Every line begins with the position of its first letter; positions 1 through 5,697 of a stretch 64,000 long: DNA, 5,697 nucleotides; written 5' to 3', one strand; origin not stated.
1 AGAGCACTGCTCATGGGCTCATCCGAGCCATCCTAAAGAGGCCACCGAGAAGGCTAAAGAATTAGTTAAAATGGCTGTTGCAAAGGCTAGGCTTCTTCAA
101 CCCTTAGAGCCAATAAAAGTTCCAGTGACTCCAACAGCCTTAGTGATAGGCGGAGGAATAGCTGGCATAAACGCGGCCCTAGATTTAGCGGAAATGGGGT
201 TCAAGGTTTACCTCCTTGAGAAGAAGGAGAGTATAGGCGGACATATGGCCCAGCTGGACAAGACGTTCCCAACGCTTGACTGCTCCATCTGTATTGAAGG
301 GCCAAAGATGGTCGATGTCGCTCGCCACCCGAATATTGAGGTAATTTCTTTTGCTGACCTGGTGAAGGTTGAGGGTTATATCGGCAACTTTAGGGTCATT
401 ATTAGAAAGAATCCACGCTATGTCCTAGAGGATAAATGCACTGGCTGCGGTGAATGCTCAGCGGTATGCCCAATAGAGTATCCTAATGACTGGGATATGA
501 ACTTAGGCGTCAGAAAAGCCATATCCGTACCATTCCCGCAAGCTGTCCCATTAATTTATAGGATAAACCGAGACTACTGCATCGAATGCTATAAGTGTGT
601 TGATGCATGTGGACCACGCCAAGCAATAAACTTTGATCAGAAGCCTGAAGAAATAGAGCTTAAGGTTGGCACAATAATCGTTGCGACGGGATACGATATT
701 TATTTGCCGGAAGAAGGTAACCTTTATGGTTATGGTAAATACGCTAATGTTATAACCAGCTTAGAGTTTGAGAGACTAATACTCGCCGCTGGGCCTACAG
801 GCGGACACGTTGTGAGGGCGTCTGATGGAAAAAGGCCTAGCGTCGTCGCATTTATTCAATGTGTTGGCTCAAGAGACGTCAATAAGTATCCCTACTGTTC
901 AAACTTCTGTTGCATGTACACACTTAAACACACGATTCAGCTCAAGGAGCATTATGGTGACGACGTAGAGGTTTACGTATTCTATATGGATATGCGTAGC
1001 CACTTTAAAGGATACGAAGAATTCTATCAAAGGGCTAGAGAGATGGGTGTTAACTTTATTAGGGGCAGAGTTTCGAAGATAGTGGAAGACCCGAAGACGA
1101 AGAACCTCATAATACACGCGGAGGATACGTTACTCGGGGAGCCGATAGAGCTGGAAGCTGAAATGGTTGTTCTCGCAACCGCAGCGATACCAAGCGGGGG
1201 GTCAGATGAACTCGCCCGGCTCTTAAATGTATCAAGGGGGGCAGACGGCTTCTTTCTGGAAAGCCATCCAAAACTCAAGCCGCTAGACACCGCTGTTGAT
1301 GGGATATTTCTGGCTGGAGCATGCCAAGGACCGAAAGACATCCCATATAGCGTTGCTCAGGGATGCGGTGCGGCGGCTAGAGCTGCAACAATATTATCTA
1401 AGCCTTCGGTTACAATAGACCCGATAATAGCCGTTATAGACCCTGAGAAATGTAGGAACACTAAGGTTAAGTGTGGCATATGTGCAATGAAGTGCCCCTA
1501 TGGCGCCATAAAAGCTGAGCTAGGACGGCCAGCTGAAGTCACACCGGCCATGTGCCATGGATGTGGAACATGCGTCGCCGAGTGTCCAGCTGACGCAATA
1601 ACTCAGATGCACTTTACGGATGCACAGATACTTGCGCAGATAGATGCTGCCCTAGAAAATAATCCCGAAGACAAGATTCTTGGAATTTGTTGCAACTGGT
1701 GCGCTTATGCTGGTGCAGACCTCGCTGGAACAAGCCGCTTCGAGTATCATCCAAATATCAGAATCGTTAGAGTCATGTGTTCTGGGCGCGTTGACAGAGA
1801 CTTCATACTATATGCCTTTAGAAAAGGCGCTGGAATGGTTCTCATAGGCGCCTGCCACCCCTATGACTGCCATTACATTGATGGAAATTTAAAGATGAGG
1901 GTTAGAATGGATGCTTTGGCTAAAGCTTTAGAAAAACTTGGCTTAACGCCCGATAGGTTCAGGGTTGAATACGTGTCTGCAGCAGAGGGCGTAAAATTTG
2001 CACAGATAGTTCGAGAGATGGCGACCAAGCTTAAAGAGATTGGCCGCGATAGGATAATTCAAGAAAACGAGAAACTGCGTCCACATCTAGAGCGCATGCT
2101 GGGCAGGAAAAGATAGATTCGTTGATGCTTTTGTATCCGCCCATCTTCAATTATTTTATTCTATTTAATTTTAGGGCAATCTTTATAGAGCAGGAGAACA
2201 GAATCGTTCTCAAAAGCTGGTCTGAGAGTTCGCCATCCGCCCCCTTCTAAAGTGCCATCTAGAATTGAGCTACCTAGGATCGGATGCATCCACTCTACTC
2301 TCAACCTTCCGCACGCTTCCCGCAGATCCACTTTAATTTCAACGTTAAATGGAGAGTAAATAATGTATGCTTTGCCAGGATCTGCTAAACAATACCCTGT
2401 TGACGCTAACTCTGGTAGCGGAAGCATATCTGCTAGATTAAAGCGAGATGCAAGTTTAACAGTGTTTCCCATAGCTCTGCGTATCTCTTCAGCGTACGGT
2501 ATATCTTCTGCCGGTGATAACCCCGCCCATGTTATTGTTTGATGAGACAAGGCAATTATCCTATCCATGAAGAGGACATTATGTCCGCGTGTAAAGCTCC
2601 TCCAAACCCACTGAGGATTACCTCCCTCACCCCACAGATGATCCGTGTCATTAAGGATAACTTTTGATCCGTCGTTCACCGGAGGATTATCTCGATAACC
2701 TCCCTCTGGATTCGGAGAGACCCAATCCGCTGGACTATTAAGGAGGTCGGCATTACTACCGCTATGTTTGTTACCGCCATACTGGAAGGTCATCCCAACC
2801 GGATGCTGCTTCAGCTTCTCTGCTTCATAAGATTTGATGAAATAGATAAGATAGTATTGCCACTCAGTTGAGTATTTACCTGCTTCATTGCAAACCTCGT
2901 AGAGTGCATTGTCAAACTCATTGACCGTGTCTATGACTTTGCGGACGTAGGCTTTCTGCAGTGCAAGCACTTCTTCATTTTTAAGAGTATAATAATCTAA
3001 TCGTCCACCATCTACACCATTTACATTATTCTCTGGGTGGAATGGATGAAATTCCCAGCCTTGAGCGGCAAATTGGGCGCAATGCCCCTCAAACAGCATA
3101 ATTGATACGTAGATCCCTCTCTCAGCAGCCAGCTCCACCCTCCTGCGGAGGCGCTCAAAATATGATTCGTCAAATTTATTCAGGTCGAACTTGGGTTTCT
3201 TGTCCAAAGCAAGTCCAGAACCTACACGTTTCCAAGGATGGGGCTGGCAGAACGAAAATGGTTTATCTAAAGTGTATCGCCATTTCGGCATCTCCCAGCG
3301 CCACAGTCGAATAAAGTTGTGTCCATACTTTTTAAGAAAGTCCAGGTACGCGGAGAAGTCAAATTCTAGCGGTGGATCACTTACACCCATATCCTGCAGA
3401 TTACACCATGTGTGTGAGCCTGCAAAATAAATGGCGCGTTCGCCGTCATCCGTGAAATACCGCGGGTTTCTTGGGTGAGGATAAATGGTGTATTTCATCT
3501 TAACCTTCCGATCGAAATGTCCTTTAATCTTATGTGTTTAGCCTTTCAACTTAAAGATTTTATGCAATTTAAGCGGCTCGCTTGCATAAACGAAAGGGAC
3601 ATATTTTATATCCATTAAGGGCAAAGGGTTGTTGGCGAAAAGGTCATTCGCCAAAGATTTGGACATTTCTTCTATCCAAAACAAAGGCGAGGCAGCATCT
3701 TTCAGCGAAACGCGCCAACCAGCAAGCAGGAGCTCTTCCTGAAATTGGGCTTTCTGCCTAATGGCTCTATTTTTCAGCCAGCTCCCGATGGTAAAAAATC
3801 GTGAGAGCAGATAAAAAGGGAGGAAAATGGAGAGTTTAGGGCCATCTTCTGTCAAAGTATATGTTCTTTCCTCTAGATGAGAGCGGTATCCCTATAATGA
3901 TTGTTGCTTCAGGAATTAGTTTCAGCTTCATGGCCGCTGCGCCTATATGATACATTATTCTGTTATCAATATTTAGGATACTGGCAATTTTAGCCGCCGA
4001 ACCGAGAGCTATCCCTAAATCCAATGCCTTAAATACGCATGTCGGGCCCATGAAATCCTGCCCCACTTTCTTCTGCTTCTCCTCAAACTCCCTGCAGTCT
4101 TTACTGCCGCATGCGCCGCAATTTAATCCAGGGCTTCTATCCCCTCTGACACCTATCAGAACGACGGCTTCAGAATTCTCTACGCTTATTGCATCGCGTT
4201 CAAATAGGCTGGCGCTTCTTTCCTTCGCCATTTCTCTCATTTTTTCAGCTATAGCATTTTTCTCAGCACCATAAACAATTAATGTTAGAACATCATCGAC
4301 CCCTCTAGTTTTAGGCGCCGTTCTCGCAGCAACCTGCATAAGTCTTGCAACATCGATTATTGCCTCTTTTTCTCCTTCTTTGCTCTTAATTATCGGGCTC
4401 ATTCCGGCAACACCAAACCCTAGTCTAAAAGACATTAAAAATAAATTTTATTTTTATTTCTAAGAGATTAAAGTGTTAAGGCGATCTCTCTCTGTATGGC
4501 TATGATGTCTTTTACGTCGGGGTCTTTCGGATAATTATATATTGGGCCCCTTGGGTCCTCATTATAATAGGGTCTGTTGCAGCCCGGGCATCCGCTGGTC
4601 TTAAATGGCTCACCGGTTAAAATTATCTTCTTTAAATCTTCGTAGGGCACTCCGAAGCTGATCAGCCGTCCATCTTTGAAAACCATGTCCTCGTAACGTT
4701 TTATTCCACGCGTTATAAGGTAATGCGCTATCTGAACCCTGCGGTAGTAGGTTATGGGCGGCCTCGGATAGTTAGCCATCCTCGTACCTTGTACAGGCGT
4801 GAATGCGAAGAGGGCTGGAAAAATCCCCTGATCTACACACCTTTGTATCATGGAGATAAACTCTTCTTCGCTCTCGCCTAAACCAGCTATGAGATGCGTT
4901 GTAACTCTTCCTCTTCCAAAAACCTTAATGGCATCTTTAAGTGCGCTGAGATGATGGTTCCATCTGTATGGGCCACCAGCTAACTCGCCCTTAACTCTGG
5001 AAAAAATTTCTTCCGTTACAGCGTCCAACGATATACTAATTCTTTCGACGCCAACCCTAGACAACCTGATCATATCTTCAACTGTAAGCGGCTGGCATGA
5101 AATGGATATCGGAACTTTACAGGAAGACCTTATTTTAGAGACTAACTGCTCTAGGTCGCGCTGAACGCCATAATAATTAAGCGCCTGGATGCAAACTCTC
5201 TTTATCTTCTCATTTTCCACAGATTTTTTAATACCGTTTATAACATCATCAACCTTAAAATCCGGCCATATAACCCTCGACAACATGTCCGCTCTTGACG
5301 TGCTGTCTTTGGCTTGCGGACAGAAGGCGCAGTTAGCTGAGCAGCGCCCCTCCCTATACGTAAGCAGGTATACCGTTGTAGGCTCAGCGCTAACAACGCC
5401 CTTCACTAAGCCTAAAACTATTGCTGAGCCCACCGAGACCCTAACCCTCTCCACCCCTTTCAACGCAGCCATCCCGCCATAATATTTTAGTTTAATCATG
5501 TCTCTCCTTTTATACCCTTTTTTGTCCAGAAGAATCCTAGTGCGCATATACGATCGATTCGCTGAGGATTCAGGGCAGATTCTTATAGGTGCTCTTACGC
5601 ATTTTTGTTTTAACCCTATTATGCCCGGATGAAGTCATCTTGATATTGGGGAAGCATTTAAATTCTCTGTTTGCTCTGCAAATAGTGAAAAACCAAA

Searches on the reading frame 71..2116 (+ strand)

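Call 36: search_protein_families(library=ncbifam, proteins=[window:71-2116:+], max_evalue=0.00001)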
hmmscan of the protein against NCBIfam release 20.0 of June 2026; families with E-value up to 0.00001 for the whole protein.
window:71-2116:+ (681 aa): 38 families (the best 25 are shown)
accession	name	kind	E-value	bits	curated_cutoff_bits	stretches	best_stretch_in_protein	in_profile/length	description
NF040770.1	hetero_SS_HdrA2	exception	5.3e-270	897.8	1100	1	1-660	120-774/777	CoB-CoM heterodisulfide reductase HdrA2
NF041778.1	hetero_SS_HdrA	equivalog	6.7e-166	553.3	1400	1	8-592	130-712/771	ferredoxin:CoB-CoM heterodisulfide reductase subunit HdrA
NF041891.1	hdrA_Methbact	equivalog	6.3e-161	537.2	1300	1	2-652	115-756/762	ferredoxin:CoB-CoM heterodisulfide reductase subunit HdrA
NF045873.1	F420_non_VhuD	exception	1.6e-31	109.1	215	1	535-660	3-128/132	F420-non-reducing hydrogenase iron-sulfur subunit VhuD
NF058577.1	FdxA_fam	equivalog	9.7e-13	48.1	65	0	466-509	10-52/52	4Fe-4S ferredoxin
TIGR02700.1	flavo_MJ0208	hypoth_equivalog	4.2e-12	45.8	251.35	1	455-513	144-197/234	dihydromethanopterin reductase (acceptor)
NF038196.1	ferrodoxin_EFR1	subfamily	1.2e-11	45.2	75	0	466-512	187-231/242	EFR1 family ferrodoxin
NF009410.0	PRK12771.1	subfamily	2.9e-11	42.7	516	0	23-59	141-177/566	NAD(P)-binding protein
NF040684.1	PorD_Arch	equivalog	1.9e-10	40.7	120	1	456-513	29-82/85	pyruvate synthase subunit PorD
NF042909.1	FMH_DH_FwdF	exception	5.3e-10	38.9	375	1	113-205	47-136/336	tungsten-dependent formylmethanofuran dehydrogenase subunit FwdF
TIGR01944.1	rnfB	subfamily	2e-09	37.3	68.7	1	449-519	103-169/190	RnfABCDGE type electron transport complex subunit B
NF005503.0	PRK07118.1-2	equivalog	2.7e-09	36.7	252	0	457-519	132-192/292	RnfABCDGE type electron transport complex subunit B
NF007204.0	PRK09625.1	equivalog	1.2e-08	35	125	1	458-532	54-125/133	pyruvate flavodoxin oxidoreductase subunit delta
NF007202.0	PRK09623.1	equivalog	1.4e-08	35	166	1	426-513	18-101/105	3-methyl-2-oxobutanoate dehydrogenase subunit delta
TIGR02179.1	PorD_KorD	subfamily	2.5e-08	33.9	60.05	1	455-513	21-75/78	2-oxoacid:acceptor oxidoreductase, delta subunit, pyruvate/2-ketoisovalerate family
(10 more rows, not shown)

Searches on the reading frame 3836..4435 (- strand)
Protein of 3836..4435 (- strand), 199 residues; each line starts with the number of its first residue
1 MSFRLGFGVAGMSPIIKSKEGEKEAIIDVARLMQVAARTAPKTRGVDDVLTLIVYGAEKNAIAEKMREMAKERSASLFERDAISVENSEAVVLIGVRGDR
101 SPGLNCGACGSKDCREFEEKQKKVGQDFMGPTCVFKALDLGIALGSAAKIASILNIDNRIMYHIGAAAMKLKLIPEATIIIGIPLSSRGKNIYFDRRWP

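Call 36: search_protein_families(library=ncbifam, proteins=[window:3836-4435:-], max_evalue=0.00001)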
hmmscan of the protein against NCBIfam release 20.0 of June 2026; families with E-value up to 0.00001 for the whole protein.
window:3836-4435:- (199 aa): 0 families

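Call 60: search_protein_families(library=pfam, proteins=[window:3836-4435:-], max_evalue=0.001)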
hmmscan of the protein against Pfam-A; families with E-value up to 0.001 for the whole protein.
window:3836-4435:- (199 aa): 2 families
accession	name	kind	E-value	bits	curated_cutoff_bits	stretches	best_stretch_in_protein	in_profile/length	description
PF09918.14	DUF2148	-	1.2e-32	112.2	25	1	130-196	2-68/68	Uncharacterized protein containing a ferredoxin domain (DUF2148)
PF04060.18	FeS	-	5.6e-06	26.4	23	1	102-119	2-19/33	Putative Fe-S cluster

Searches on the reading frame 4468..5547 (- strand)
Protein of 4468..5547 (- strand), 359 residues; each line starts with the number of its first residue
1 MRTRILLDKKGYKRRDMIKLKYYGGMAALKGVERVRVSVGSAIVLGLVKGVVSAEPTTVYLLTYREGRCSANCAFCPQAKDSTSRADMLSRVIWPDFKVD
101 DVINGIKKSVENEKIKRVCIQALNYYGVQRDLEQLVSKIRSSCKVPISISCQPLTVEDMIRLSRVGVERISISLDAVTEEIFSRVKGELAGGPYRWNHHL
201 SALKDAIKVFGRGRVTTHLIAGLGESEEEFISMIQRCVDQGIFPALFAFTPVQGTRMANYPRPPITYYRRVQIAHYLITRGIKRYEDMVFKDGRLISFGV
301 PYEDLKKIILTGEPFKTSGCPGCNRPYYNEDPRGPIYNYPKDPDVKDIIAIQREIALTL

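Call 36: search_protein_families(library=ncbifam, proteins=[window:4468-5547:-], max_evalue=0.00001)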
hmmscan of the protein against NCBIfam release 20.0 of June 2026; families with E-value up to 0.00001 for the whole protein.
window:4468-5547:- (359 aa): 5 families
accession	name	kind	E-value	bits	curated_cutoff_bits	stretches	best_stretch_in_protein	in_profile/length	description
NF053743.1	LipS2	equivalog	3.8e-107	358.1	270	1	35-340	1-292/292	LipS2 family lipoyl synthase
TIGR04043.1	rSAM_MSMEG_0568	hypoth_equivalog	1.8e-21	76.5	303.7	1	131-277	180-327/354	MSMEG_0568 family radical SAM protein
NF045502.1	variant_rSAM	domain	4.8e-16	58.7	125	1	72-278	145-354/357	radical SAM protein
TIGR00433.2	bioB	equivalog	5.8e-13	48.8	225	1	58-264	40-236/307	biotin synthase BioB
TIGR03957.1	rSAM_HmdB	equivalog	8.7e-09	35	320.9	1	68-268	49-239/317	5,10-methenyltetrahydromethanopterin hydrogenase cofactor biosynthesis protein HmdB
